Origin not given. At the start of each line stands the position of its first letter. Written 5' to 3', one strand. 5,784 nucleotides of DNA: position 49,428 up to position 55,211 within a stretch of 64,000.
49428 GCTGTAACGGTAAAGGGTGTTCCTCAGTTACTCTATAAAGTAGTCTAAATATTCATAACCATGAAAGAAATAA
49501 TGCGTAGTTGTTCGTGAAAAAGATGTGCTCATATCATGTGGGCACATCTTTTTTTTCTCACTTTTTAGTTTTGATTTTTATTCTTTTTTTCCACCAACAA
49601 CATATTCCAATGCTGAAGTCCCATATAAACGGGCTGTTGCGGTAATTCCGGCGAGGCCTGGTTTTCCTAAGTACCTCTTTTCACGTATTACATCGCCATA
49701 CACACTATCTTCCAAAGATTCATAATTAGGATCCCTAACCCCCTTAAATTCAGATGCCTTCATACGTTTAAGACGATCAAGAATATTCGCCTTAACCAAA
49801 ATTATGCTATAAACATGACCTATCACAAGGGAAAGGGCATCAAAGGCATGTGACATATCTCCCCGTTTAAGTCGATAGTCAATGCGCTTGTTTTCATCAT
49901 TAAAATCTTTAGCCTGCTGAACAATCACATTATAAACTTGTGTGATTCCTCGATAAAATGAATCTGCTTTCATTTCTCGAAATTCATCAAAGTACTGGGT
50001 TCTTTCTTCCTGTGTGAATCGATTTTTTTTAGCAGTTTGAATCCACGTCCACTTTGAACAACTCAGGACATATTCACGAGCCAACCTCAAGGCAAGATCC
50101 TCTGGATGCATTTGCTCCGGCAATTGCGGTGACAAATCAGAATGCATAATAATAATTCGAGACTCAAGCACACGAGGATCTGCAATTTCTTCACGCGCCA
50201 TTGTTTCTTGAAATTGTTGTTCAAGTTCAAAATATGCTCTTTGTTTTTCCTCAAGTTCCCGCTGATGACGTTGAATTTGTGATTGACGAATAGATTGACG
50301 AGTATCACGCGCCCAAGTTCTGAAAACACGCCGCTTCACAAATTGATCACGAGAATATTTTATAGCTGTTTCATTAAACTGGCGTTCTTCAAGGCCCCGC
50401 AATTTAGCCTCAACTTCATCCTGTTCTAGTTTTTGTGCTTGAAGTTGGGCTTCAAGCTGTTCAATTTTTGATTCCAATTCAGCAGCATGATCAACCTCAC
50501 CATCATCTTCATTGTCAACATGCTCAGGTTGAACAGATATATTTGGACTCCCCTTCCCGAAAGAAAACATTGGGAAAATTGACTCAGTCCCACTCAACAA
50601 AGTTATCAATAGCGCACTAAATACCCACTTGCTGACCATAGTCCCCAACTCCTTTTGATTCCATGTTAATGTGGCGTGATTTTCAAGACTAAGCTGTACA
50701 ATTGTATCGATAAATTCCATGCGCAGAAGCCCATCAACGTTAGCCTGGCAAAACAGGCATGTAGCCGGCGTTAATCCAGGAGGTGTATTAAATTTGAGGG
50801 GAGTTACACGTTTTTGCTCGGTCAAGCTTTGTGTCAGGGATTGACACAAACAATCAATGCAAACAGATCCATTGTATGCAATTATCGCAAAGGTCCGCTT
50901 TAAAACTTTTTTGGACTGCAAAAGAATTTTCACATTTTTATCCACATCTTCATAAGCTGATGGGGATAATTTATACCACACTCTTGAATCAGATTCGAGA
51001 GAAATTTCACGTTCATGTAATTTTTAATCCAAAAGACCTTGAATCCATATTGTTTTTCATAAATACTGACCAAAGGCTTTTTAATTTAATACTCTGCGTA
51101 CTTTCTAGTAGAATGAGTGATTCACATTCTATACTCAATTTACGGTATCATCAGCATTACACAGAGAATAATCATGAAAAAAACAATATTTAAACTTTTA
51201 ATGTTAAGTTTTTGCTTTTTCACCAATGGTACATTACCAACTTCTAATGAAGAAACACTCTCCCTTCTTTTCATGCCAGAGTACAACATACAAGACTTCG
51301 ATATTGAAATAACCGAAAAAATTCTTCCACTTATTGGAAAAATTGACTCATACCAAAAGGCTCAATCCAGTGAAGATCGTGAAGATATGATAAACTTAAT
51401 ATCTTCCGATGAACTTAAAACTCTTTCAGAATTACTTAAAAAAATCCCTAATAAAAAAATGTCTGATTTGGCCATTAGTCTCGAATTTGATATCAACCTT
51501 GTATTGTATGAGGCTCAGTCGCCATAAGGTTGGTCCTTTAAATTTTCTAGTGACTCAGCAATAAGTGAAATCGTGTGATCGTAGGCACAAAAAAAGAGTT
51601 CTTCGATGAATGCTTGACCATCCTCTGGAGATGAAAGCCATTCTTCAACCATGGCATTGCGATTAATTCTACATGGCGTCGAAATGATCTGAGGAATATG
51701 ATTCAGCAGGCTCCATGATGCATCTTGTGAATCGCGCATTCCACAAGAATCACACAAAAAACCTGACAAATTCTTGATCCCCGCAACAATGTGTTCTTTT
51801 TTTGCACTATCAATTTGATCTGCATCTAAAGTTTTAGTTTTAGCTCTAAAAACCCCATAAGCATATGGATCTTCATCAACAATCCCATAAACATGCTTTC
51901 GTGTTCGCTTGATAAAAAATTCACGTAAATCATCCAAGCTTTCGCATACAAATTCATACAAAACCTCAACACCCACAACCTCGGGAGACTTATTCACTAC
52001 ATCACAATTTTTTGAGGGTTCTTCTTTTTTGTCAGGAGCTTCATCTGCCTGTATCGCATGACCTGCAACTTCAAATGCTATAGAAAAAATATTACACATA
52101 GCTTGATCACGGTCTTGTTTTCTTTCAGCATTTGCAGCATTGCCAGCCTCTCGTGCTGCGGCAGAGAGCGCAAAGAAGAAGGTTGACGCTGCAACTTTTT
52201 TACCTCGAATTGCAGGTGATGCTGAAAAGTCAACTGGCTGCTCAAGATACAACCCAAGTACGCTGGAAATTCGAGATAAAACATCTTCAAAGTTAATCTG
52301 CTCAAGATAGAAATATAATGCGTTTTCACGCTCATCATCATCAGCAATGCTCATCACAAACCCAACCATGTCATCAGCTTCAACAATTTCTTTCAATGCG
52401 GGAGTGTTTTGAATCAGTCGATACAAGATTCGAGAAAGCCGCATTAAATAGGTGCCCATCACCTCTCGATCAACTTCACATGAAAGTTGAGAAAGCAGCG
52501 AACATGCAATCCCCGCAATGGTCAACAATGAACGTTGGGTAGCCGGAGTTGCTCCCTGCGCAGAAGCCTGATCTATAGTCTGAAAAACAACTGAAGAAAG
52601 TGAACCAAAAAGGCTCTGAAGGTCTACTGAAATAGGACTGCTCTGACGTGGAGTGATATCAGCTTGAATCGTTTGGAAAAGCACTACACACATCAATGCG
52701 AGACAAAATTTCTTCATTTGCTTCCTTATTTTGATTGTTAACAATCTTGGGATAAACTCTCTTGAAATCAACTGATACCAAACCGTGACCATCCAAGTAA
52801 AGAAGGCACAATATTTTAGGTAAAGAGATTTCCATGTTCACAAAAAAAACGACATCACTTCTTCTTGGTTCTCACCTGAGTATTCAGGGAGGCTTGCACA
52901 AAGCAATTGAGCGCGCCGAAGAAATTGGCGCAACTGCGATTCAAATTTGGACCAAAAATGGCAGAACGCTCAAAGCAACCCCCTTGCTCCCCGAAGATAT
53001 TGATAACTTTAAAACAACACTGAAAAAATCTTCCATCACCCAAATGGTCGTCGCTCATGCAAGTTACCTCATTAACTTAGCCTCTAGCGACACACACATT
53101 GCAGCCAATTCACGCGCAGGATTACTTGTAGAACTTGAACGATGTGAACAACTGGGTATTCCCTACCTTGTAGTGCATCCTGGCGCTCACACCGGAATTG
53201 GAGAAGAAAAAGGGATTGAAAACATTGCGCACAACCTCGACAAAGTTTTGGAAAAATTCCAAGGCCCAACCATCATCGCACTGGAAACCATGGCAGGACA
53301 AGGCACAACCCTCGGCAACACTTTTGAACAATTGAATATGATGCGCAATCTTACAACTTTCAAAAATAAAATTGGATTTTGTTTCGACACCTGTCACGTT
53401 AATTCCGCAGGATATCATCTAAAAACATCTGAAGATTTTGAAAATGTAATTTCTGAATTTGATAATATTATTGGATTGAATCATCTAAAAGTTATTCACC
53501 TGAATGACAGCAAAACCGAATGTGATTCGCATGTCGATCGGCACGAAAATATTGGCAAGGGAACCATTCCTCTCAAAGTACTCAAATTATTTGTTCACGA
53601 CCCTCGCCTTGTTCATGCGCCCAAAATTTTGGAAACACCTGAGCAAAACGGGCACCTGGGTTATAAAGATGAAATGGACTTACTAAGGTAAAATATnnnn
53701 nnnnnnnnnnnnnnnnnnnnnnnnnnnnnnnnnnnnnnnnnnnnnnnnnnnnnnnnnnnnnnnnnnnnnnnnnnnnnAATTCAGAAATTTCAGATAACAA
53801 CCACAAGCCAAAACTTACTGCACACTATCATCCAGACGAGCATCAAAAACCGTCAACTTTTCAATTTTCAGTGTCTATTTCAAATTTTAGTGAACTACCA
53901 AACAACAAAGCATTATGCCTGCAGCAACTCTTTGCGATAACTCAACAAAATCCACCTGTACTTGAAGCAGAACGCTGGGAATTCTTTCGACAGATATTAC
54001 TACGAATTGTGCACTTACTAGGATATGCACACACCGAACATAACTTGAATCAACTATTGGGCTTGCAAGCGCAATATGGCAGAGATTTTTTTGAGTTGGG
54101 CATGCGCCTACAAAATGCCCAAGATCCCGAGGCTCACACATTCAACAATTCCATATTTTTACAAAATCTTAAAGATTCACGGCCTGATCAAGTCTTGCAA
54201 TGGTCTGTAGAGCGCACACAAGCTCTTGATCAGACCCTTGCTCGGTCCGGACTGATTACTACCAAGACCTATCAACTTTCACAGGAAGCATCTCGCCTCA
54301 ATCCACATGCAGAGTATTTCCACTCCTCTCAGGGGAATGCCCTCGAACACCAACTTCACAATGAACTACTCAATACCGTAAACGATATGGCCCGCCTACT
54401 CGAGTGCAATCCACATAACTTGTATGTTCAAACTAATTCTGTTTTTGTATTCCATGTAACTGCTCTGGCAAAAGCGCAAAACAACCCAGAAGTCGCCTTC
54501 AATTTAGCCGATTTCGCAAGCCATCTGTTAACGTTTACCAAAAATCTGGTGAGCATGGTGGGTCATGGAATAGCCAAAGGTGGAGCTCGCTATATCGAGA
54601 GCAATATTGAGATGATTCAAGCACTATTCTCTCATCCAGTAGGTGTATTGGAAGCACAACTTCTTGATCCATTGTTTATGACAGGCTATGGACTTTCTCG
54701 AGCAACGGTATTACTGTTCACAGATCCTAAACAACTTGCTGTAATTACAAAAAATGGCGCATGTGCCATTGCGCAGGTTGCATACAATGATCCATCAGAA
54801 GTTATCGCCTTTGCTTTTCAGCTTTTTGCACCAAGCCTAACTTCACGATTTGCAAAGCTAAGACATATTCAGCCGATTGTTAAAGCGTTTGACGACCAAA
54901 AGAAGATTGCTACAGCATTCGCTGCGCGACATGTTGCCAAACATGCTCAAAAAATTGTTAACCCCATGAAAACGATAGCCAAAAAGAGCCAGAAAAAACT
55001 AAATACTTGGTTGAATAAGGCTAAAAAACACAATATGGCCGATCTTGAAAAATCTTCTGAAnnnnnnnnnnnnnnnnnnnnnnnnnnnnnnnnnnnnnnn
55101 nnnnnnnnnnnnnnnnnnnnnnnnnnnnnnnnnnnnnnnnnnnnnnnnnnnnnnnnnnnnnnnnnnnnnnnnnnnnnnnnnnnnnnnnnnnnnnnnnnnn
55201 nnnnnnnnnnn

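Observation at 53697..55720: Candidate toxin/immunity-like pair: secreted 560-aa protein with a basic C-terminal module, translationally coupled to a 112-aa acidic ORF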

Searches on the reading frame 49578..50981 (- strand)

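Call 3: search_protein_families(library=pfam, proteins=[window:49578-50981:-], max_evalue=0.1)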
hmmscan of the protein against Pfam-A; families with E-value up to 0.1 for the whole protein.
window:49578-50981:- (467 aa): 3 families
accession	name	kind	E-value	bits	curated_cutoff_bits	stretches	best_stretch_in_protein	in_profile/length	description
PF23984.1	DUF7307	-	0.026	14.9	27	0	233-292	13-73/129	Pam3 gp33-like protein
PF13600.11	DUF4140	-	0.061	14.2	27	1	151-195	53-96/98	N-terminal domain of unknown function (DUF4140)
PF03670.18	UPF0184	-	0.086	13.7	21.5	0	143-198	5-60/83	Uncharacterised protein family (UPF0184)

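Call 6: search_protein_families(library=ncbifam, proteins=[window:49578-50981:-], max_evalue=1)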
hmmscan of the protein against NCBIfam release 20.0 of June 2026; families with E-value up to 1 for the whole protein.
window:49578-50981:- (467 aa): 2 families
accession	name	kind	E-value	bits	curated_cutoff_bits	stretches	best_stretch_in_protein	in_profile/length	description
NF045949.1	PrtAdtaseSelOPseudom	equivalog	0.04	12.7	850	1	170-242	349-418/487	protein adenylyltransferase SelO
NF002378.0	PRK01372.1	subfamily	0.058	12.1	243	1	27-100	237-303/305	D-alanine--D-alanine ligase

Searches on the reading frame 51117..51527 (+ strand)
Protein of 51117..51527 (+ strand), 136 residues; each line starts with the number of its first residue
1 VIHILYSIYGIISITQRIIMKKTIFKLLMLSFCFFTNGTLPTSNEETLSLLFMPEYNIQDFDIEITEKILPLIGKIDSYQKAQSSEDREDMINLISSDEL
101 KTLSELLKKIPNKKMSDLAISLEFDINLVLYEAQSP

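Call 3: search_protein_families(library=pfam, proteins=[window:51117-51527:+], max_evalue=0.1)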
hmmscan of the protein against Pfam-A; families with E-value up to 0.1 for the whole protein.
window:51117-51527:+ (136 aa): 1 family
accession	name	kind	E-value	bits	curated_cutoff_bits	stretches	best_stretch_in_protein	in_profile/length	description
PF22516.1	PreP_C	-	0.059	13.4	27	1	63-118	97-151/173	PreP C-terminal domain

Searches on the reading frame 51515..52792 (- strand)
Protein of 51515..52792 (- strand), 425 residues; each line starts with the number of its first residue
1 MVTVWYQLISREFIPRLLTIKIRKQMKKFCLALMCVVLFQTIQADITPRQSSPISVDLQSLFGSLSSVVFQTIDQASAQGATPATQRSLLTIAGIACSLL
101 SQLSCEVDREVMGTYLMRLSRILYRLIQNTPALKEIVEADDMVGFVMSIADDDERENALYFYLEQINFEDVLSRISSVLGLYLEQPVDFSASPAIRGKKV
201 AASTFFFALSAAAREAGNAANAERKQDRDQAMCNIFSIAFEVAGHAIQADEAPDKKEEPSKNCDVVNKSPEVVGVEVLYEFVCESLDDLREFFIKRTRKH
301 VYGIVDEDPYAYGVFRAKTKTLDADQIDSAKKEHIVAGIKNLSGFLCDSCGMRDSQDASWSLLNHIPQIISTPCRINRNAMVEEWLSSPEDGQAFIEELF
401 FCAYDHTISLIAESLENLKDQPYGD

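Call 3: search_protein_families(library=pfam, proteins=[window:51515-52792:-], max_evalue=0.1)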
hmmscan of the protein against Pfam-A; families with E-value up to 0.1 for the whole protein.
window:51515-52792:- (425 aa): 0 families

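Call 6: search_protein_families(library=ncbifam, proteins=[window:51515-52792:-], max_evalue=1)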
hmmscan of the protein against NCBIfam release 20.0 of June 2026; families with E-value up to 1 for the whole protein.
window:51515-52792:- (425 aa): 1 family
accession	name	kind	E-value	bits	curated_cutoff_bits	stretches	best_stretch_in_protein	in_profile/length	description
NF033172.0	N_to_GlyXaaXaa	domain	0.52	10.5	40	1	37-98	62-117/122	collagen-like repeat preface domain-containing protein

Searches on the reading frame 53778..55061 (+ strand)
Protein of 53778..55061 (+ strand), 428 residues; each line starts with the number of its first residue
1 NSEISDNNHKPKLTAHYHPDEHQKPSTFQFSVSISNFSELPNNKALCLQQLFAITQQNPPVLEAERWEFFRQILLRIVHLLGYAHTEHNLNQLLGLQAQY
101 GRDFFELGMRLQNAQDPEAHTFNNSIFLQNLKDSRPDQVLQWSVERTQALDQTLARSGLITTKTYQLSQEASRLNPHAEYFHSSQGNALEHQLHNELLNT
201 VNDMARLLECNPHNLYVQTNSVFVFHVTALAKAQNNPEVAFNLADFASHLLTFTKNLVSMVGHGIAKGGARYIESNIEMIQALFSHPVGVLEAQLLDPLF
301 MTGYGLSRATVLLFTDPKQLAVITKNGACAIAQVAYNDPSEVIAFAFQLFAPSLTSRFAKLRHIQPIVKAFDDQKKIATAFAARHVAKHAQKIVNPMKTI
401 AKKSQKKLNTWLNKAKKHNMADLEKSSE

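Call 77: predict_structure(alignment_id=A7)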
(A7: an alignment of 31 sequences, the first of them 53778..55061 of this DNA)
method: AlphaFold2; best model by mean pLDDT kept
length: 428 residues; sequences in the alignment: 31
mean_pLDDT: 69.6   pTM: 0.57
mean pLDDT of the five models: 69.6, 68.8, 67.3, 66.5, 66.5
residues with pLDDT >= 90: 115; 70-90: 82; 50-70: 140; < 50: 91
segments of 3 or more residues with pLDDT < 50: 1-8, 23-30, 57-62, 64-66, 264-273, 348-371, 384-387, 389-394, 422-428
pLDDT, mean of each block of 10 residues (from residue 1): 38 51 46 59 63 53 51 59 63 66 59 63 94 72 90 96 97 97 97 98 96 86 94 95 95 88 49 57 77 84 84 75 73 76 56 40 41 49 46 51 60 61 43
secondary structure, 60 per line:
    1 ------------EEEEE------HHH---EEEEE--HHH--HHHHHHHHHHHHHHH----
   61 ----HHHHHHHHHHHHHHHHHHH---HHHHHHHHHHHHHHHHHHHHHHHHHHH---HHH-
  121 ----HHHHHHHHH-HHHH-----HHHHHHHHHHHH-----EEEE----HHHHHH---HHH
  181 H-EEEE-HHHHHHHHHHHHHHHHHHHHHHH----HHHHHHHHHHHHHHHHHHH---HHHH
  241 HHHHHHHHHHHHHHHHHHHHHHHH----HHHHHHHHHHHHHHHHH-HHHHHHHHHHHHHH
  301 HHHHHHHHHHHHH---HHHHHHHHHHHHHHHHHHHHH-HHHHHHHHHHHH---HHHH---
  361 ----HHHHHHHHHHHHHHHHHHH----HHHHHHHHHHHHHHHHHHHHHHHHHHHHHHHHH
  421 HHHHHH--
elements in order: E13-17 E30-34 H42-56 H65-83 H87-113 H125-133 H135-138 H144-155 E161-164 H169-174 H178-181 E183-186 H188-210 H215-233 H237-264 H269-285 H287-313 H317-337 H339-350 H354-357 H365-383 H388-426

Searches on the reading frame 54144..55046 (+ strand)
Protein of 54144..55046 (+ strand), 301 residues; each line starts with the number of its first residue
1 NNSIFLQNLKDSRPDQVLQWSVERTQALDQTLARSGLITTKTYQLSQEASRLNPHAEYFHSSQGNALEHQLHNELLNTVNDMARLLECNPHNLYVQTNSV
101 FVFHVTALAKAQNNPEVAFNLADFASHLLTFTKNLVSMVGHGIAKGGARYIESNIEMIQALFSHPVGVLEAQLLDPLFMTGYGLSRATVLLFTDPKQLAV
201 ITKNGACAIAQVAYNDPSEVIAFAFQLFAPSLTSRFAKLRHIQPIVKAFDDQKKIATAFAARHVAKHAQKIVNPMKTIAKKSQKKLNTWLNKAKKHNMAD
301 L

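Call 70: search_dna_similar(query=window:54144-55046:+, collection=plasmids, mode=protein, max_evalue=0.001, max_rows=15)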
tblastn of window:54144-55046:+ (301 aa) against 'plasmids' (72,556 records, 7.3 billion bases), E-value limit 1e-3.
No match.
